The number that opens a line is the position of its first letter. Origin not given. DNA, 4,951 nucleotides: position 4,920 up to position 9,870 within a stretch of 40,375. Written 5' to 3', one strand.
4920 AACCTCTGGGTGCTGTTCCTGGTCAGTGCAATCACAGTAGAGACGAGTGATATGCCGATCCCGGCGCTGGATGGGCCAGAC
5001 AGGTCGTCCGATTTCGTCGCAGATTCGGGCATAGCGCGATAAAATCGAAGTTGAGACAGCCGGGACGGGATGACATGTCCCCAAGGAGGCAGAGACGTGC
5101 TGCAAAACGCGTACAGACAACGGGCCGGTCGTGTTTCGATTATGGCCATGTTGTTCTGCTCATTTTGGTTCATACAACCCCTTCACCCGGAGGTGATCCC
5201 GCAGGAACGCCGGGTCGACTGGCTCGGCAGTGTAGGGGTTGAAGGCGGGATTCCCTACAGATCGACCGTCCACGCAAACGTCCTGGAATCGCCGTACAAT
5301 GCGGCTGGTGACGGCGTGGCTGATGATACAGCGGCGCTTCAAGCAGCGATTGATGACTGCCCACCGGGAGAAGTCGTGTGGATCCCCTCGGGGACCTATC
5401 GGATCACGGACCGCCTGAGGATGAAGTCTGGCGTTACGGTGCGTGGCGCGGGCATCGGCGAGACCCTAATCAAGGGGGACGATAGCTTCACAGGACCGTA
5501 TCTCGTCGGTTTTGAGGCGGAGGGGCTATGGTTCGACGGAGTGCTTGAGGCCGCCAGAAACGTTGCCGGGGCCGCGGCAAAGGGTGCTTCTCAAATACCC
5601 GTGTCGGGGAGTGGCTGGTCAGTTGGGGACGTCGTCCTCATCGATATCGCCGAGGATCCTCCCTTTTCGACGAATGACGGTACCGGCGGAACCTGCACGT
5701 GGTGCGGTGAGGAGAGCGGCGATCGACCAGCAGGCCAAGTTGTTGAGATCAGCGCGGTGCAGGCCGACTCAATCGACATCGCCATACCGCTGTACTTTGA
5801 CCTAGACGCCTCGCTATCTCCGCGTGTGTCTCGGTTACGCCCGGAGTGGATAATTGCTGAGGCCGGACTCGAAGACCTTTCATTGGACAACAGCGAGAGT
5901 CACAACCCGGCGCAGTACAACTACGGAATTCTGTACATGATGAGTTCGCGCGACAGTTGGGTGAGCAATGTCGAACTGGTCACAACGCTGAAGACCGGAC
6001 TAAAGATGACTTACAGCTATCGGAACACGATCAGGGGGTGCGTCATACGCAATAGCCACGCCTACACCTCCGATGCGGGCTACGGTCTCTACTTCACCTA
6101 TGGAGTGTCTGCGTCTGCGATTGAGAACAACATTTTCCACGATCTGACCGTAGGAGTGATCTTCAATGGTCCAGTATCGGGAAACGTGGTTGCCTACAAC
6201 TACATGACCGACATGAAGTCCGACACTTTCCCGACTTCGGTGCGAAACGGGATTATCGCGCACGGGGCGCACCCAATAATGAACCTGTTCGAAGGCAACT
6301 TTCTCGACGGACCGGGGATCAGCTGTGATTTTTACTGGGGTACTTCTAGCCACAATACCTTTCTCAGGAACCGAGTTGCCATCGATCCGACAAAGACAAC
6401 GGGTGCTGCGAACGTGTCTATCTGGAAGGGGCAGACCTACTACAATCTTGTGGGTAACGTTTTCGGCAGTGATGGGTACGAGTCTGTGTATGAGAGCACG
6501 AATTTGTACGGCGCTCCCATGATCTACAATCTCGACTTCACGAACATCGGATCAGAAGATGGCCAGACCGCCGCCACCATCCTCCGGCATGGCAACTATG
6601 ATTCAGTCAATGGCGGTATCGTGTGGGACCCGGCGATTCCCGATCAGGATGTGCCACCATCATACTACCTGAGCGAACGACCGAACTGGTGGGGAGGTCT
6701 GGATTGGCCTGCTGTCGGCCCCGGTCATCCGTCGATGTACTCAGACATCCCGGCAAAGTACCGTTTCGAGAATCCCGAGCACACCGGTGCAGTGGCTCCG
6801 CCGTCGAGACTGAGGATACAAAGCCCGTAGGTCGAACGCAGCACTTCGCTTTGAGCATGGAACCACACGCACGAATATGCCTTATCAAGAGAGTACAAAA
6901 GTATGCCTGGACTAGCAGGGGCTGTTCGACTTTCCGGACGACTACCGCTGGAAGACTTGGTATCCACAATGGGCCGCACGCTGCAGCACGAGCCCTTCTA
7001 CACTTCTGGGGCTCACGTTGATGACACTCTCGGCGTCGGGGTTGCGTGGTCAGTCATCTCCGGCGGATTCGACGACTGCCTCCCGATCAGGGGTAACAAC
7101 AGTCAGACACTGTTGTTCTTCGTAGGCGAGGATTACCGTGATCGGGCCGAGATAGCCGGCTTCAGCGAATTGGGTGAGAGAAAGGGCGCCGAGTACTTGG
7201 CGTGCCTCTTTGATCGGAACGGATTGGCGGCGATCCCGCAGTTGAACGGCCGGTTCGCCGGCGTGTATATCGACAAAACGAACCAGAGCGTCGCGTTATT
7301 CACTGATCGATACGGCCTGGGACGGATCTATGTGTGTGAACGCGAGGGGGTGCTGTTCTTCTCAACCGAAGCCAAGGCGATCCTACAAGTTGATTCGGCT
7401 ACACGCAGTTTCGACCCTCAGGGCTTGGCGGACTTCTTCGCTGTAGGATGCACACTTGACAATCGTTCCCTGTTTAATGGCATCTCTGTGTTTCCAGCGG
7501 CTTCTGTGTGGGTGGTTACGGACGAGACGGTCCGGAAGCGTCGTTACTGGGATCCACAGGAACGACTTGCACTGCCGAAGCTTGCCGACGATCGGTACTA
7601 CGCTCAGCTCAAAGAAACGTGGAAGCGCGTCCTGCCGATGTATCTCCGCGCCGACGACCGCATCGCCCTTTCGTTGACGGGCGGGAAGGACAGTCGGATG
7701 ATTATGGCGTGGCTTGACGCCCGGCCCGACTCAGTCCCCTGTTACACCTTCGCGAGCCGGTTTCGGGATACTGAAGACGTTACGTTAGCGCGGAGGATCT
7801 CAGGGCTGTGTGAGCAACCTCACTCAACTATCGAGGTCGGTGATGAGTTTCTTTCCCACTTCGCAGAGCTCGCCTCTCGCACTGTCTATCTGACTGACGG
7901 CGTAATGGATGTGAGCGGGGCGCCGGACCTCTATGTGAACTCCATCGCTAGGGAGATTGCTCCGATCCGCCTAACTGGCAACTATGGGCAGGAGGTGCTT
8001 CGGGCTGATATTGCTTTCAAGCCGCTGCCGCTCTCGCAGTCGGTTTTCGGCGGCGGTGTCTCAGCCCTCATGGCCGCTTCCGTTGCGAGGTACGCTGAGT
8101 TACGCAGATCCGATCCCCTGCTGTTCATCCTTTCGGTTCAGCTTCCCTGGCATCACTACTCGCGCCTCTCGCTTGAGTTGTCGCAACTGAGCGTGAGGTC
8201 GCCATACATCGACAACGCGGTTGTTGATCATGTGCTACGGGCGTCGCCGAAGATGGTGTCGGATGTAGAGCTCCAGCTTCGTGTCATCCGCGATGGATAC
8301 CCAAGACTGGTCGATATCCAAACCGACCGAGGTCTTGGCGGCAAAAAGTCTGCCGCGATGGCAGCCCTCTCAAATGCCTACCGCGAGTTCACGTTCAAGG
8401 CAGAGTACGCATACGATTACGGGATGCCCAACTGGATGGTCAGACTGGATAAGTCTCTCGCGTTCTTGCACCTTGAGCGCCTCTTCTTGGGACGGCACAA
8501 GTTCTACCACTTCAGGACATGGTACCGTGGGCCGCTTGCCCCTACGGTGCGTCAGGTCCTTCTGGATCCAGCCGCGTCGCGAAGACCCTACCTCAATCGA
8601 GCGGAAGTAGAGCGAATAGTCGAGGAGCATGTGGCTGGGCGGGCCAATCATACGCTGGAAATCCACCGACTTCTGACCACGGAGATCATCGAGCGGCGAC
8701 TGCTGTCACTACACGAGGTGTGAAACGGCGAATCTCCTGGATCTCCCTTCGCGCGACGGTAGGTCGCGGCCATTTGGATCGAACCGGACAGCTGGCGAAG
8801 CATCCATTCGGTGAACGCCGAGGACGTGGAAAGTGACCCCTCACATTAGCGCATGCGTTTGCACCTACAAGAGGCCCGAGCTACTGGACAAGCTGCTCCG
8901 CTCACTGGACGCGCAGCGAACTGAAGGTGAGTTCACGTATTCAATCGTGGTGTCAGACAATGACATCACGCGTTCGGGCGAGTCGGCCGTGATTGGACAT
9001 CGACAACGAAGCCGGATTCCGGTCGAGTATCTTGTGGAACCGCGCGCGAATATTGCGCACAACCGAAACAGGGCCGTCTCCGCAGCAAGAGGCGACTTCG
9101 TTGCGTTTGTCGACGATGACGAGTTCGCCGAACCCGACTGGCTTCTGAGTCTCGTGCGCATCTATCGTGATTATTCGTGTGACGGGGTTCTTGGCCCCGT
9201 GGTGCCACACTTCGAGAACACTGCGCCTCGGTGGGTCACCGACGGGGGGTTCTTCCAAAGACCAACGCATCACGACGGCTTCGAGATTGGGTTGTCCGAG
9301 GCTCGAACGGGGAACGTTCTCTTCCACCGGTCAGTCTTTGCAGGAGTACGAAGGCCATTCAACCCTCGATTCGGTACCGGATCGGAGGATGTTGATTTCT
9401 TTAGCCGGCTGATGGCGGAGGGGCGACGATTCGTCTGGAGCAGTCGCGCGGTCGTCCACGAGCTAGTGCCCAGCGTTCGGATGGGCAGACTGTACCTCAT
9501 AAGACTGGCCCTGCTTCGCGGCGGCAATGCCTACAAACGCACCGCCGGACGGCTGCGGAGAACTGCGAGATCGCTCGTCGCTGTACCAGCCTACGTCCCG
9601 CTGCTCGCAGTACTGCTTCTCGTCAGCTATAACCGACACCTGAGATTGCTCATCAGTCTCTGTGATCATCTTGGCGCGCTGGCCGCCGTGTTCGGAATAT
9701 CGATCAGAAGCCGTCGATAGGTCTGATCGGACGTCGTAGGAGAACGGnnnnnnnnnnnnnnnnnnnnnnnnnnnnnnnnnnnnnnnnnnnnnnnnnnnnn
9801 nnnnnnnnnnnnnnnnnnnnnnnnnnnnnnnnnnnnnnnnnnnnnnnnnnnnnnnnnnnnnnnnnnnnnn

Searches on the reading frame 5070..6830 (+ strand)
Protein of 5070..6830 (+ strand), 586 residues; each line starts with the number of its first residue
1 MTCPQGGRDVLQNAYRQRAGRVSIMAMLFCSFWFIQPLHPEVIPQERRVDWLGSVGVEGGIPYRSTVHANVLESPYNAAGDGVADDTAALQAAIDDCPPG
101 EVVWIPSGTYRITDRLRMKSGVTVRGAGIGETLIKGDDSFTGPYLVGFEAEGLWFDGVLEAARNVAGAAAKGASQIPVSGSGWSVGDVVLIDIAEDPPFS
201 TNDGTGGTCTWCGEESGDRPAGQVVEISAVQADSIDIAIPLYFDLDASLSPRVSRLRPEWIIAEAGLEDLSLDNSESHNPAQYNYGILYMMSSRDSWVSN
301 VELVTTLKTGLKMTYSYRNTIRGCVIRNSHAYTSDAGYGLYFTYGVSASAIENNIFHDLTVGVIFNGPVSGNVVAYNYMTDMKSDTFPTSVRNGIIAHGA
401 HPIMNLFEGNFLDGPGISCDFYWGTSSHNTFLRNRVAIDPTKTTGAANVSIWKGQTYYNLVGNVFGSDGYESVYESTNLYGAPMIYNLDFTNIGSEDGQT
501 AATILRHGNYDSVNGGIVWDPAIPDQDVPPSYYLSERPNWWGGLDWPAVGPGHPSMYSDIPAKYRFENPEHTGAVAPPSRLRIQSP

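Call 6: search_protein_families(library=pfam, proteins=[window:5070-6830:+], max_evalue=0.00001)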
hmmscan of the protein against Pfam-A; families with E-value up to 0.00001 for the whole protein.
window:5070-6830:+ (586 aa): 2 families
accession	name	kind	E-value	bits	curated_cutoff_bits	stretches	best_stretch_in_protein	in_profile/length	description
PF12708.12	Pect-lyase_RHGA_epim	-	1.6e-17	64.5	27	1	76-146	7-80/213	Rhamnogalacturonase A/epimerase, pectate lyase-like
PF13229.12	Beta_helix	-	9.9e-08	32.2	25.9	1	284-435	23-157/158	Right handed beta helix region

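Call 56: search_protein_families(library=ncbifam, proteins=[window:5070-6830:+], max_evalue=0.000001)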
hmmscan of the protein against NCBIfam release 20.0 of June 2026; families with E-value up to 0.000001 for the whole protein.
window:5070-6830:+ (586 aa): 2 families
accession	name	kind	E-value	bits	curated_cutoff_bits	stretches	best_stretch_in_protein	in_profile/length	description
TIGR04247.1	NosD_copper_fam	subfamily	2.7e-08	32.8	300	0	282-439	169-290/377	nitrous oxide reductase family maturation protein NosD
TIGR03805.1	beta_helix_1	subfamily_domain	3.9e-08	32.7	141.5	0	90-142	1-54/314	parallel beta-helix domain-containing protein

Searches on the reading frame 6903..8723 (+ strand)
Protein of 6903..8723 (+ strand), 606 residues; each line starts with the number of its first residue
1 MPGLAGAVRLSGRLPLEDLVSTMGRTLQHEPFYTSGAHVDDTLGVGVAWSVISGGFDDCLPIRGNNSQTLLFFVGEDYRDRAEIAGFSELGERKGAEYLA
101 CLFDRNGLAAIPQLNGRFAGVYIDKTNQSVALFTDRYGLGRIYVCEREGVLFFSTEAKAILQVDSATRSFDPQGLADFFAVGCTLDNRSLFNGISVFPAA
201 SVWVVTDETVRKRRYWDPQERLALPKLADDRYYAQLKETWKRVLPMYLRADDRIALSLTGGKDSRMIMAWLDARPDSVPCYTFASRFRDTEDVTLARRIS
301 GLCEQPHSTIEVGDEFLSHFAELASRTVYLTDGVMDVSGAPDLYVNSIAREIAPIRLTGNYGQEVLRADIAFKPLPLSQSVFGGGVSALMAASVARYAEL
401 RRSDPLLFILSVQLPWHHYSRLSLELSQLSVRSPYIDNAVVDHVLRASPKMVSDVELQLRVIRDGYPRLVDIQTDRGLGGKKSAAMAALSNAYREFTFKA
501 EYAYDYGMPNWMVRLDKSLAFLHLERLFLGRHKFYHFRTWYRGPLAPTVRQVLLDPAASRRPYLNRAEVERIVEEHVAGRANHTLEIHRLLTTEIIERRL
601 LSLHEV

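Call 6: search_protein_families(library=pfam, proteins=[window:6903-8723:+], max_evalue=0.00001)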
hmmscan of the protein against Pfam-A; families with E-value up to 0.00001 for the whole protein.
window:6903-8723:+ (606 aa): 2 families
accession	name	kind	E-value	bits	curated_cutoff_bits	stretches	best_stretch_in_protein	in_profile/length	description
PF00733.27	Asn_synthase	-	1.7e-12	48.1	21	0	246-366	12-132/354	Asparagine synthase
PF13537.11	GATase_7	-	7.2e-09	36.1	25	1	92-162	51-123/123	Glutamine amidotransferase domain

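Call 56: search_protein_families(library=ncbifam, proteins=[window:6903-8723:+], max_evalue=0.000001)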
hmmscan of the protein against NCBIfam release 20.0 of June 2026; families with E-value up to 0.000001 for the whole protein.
window:6903-8723:+ (606 aa): 5 families
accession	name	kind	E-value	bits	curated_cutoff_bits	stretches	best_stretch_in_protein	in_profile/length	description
TIGR03108.1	eps_aminotran_1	hypoth_equivalog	3.6e-32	111.8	816.9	1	1-365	1-370/628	XrtA/PEP-CTERM system amidotransferase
TIGR01536.1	asn_synth_AEB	equivalog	9.9e-28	97.4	267.1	1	94-365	100-367/517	asparagine synthase (glutamine-hydrolyzing)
TIGR03104.1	trio_amidotrans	equivalog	8.8e-17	60.6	570.1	1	1-287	1-295/589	N-acetylglutaminylglutamine amidotransferase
NF033535.1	lass_lactam_cya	exception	8.8e-14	51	525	1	107-267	112-272/668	lasso peptide isopeptide bond-forming cyclase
NF006949.0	PRK09431.1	equivalog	1e-08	34.2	499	0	66-172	67-177/554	asparagine synthase B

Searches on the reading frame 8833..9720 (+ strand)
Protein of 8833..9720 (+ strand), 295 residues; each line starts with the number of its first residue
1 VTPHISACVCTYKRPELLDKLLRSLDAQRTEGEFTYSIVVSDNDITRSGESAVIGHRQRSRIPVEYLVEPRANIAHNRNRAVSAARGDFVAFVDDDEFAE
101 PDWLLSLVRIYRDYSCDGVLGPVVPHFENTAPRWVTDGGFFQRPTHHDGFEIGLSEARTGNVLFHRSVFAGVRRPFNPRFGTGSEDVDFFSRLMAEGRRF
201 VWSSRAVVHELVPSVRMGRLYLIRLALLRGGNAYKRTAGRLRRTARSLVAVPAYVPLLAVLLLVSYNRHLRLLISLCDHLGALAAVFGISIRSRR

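Call 6: search_protein_families(library=pfam, proteins=[window:8833-9720:+], max_evalue=0.00001)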
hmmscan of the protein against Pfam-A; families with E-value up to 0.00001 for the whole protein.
window:8833-9720:+ (295 aa): 3 families
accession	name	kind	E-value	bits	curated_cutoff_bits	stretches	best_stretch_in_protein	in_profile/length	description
PF00535.33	Glycos_transf_2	-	5.1e-20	72.5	23.3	1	6-173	1-160/168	Glycosyl transferase family 2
PF13632.12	Glyco_trans_2_3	-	5.8e-08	33.2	27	1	90-276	2-189/198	Glycosyl transferase family group 2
PF13641.12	Glyco_tranf_2_3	-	8.1e-07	29.7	27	1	3-213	1-214/230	Glycosyltransferase like family 2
